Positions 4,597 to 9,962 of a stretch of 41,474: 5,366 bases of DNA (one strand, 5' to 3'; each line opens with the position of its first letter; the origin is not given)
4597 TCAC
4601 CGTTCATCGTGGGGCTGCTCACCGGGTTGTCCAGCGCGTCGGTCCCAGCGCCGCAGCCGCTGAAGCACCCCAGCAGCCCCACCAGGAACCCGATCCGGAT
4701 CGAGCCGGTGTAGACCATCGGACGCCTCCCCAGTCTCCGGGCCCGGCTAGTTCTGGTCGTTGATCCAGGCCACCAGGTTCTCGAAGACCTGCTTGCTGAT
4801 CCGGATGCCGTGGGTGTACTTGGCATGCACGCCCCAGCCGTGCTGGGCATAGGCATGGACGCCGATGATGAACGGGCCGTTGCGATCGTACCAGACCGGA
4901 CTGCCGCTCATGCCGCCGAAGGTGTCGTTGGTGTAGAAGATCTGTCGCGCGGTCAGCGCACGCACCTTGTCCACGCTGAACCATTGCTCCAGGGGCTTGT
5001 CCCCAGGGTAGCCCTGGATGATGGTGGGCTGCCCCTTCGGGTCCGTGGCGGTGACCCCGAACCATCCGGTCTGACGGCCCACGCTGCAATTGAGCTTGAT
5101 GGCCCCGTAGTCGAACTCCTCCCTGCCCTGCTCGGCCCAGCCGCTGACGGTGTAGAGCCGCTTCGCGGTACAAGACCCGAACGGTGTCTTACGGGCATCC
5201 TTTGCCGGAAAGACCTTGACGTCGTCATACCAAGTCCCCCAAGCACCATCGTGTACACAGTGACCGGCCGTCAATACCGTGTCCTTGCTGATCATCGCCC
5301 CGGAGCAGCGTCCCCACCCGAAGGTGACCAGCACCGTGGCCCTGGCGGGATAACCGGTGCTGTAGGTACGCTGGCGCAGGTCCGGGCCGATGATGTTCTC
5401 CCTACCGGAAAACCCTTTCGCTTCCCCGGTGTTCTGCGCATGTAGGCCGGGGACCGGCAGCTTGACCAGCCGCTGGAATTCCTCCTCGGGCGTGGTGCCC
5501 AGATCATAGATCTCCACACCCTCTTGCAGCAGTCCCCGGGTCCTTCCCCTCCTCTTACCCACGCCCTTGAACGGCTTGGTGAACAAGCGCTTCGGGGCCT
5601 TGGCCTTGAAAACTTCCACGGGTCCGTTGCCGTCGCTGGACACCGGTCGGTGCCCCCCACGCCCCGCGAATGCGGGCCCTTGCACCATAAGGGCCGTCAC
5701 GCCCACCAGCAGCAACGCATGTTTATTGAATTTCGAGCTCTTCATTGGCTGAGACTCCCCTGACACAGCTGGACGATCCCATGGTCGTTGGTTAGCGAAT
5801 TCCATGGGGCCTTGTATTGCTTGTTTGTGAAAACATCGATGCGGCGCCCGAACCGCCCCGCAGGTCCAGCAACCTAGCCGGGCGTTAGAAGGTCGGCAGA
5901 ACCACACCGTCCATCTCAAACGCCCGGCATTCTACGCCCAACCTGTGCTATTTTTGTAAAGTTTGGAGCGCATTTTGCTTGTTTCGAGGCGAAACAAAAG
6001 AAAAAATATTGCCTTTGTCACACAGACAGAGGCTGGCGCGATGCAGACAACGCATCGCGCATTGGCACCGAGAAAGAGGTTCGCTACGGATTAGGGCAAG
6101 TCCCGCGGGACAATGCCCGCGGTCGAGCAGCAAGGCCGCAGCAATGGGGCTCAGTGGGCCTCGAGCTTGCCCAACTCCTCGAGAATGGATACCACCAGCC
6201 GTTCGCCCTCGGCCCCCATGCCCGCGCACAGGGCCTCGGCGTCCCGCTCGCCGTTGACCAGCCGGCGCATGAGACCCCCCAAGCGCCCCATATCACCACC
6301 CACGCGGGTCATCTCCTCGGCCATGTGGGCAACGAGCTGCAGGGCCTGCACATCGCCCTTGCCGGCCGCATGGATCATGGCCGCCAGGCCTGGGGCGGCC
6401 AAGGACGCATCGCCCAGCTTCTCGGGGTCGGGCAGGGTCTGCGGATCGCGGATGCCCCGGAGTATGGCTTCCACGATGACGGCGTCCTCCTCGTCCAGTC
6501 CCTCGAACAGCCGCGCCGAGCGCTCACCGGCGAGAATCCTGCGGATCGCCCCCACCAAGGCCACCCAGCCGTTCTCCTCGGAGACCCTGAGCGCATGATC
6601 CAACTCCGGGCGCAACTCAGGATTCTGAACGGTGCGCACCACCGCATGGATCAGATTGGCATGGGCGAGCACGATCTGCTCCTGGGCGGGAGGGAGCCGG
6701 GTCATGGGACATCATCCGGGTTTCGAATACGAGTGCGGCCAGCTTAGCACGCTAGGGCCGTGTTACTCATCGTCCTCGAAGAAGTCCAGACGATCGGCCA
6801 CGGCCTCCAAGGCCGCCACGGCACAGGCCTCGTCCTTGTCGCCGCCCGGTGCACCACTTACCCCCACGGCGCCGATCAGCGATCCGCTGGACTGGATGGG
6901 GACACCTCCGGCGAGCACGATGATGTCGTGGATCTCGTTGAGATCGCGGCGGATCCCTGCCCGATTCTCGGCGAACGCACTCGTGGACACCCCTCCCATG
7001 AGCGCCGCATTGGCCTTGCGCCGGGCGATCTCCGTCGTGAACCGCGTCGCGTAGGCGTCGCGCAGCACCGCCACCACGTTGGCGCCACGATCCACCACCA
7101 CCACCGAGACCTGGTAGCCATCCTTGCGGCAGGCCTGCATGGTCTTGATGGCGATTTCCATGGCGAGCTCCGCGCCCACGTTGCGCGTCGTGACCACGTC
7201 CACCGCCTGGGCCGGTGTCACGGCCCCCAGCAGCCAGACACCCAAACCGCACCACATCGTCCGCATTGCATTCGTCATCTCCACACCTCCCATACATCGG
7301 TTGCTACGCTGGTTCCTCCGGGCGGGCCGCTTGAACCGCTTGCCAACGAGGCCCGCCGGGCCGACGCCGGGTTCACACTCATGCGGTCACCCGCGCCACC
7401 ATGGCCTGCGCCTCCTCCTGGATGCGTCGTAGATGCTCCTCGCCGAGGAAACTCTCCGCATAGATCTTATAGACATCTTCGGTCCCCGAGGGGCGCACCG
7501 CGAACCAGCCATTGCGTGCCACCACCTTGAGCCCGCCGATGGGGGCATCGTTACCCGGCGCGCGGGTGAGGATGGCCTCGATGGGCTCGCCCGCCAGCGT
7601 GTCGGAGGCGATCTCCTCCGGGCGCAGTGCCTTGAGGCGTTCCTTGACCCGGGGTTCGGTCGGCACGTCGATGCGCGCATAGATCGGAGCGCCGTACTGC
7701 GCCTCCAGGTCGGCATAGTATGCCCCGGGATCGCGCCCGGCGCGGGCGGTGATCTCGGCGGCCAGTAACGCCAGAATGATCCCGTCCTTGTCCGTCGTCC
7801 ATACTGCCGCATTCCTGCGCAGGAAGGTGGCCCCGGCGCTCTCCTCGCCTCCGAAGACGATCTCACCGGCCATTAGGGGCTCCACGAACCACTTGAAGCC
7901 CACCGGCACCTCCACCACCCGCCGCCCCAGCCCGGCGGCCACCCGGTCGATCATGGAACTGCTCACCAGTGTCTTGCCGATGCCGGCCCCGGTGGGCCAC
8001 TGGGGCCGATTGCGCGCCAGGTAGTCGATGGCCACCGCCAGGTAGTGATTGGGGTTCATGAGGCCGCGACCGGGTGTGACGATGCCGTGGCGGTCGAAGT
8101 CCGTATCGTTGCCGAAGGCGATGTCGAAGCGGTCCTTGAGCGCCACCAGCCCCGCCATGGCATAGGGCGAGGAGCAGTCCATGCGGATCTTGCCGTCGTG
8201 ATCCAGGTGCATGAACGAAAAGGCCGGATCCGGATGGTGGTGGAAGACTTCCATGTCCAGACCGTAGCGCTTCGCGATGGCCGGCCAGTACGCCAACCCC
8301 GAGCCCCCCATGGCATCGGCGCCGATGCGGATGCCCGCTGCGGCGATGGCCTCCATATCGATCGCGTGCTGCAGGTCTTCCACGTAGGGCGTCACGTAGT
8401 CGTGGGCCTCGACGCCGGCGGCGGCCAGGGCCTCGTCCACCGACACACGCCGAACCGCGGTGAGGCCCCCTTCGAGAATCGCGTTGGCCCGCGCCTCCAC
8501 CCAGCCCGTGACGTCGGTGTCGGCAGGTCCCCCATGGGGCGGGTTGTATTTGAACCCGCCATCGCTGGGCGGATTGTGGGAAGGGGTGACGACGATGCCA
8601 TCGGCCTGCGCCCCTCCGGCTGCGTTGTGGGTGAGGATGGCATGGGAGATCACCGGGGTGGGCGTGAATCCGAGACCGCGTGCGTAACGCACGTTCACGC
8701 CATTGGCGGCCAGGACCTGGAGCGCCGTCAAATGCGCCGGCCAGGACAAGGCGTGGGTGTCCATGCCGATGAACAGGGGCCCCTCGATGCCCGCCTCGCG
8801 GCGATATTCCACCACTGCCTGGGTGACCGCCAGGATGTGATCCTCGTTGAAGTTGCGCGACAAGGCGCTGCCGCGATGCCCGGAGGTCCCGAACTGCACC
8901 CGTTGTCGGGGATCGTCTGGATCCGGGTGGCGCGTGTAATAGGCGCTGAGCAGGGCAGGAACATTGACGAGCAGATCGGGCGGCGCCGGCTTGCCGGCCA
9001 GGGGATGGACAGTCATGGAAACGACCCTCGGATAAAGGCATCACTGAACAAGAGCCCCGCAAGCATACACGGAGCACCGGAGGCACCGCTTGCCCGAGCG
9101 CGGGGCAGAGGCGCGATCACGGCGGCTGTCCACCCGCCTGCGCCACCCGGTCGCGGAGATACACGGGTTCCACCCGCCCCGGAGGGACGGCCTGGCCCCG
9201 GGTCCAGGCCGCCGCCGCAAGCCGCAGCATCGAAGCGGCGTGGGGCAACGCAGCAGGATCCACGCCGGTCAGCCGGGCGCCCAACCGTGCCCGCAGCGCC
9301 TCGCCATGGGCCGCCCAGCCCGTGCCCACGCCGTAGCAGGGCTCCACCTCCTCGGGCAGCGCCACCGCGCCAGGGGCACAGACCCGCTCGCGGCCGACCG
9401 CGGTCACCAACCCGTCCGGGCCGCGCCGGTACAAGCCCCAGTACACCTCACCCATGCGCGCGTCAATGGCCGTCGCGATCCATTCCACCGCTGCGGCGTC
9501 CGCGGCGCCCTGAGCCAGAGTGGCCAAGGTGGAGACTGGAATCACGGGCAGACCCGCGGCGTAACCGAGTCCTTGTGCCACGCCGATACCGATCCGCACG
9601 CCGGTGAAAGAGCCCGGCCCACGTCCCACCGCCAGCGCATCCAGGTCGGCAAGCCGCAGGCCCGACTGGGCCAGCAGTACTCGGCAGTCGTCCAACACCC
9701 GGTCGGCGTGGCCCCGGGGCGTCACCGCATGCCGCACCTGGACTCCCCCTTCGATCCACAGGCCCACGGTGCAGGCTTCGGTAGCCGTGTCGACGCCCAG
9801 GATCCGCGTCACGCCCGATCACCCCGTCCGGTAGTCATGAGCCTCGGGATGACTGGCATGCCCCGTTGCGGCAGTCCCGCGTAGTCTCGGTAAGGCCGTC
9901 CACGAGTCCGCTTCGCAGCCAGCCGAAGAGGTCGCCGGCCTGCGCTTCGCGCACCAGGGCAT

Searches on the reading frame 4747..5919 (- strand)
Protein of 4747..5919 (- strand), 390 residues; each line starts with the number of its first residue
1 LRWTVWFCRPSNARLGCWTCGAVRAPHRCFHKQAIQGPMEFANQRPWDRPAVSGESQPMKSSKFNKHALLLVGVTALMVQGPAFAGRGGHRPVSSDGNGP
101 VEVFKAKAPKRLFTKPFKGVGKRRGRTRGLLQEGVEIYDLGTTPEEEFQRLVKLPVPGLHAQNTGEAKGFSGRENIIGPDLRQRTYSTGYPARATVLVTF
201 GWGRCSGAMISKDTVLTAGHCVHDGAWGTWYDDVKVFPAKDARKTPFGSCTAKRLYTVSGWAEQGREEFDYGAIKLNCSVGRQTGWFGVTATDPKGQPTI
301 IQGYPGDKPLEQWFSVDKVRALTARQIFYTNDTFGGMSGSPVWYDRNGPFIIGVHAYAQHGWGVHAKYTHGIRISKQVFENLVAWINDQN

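Call 20: search_protein_families(library=pfam, proteins=[window:4747-5919:-], max_evalue=0.001)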
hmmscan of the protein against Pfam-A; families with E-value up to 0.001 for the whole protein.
window:4747-5919:- (390 aa): 2 families
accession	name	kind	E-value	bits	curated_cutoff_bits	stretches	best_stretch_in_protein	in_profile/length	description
PF00089.32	Trypsin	-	4e-09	37.1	20.6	1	197-363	19-202/220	Trypsin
PF13365.12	Trypsin_2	-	7.6e-09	36.9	27.6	1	205-348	1-139/144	Trypsin-like peptidase domain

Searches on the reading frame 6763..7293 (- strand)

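Call 20: search_protein_families(library=pfam, proteins=[window:6763-7293:-], max_evalue=0.001)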
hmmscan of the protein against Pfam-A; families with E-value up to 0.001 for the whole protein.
window:6763-7293:- (176 aa): 1 family
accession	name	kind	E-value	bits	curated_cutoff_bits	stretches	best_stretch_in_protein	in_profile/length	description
PF03928.20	HbpS-like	-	1.2e-28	100.1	25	1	41-163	3-128/128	Haem degrading protein HbpS-like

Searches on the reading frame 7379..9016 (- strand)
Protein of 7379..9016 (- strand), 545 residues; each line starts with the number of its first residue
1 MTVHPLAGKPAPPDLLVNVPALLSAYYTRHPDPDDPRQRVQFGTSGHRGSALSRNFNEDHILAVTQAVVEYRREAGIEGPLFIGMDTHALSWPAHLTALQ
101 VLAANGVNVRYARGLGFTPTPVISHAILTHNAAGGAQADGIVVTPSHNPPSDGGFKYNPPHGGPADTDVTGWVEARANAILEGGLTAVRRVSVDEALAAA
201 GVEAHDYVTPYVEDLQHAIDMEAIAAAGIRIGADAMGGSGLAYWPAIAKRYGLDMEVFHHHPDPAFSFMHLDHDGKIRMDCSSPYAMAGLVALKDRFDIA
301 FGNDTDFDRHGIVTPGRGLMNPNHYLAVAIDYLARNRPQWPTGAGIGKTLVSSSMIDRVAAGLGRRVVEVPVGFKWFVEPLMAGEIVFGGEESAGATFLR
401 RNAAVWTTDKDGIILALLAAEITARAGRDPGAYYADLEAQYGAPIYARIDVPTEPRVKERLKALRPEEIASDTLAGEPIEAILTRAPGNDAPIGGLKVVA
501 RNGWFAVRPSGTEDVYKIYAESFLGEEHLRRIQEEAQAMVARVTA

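Call 20: search_protein_families(library=pfam, proteins=[window:7379-9016:-], max_evalue=0.001)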
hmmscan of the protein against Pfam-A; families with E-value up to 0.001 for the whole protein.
window:7379-9016:- (545 aa): 4 families
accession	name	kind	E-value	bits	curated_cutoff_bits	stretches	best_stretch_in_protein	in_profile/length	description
PF02878.22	PGM_PMM_I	-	1.1e-30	106.5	22.5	1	40-180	2-134/138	Phosphoglucomutase/phosphomannomutase, alpha/beta/alpha domain I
PF02880.22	PGM_PMM_III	-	7.8e-30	103.8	20.7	1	321-440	1-114/115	Phosphoglucomutase/phosphomannomutase, alpha/beta/alpha domain III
PF02879.22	PGM_PMM_II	-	8.8e-14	52.3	29.3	1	210-315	2-101/103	Phosphoglucomutase/phosphomannomutase, alpha/beta/alpha domain II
PF00408.26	PGM_PMM_IV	-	1.3e-09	38.4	23.1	1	490-535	20-64/68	Phosphoglucomutase/phosphomannomutase, C-terminal domain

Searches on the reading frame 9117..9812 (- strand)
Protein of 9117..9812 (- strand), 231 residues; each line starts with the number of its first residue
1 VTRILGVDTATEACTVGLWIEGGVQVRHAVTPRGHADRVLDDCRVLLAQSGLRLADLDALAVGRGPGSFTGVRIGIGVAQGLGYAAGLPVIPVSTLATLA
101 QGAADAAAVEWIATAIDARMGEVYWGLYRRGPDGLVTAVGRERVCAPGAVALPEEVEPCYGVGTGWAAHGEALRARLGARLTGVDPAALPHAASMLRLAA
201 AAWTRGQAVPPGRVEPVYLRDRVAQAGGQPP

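Call 20: search_protein_families(library=pfam, proteins=[window:9117-9812:-], max_evalue=0.001)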
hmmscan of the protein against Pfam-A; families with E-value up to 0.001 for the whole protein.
window:9117-9812:- (231 aa): 1 family
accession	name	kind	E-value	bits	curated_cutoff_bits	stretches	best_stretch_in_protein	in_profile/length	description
PF00814.31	TsaD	-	1.1e-25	91.3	24.8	1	31-198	25-224/264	tRNA N6-adenosine threonylcarbamoyltransferase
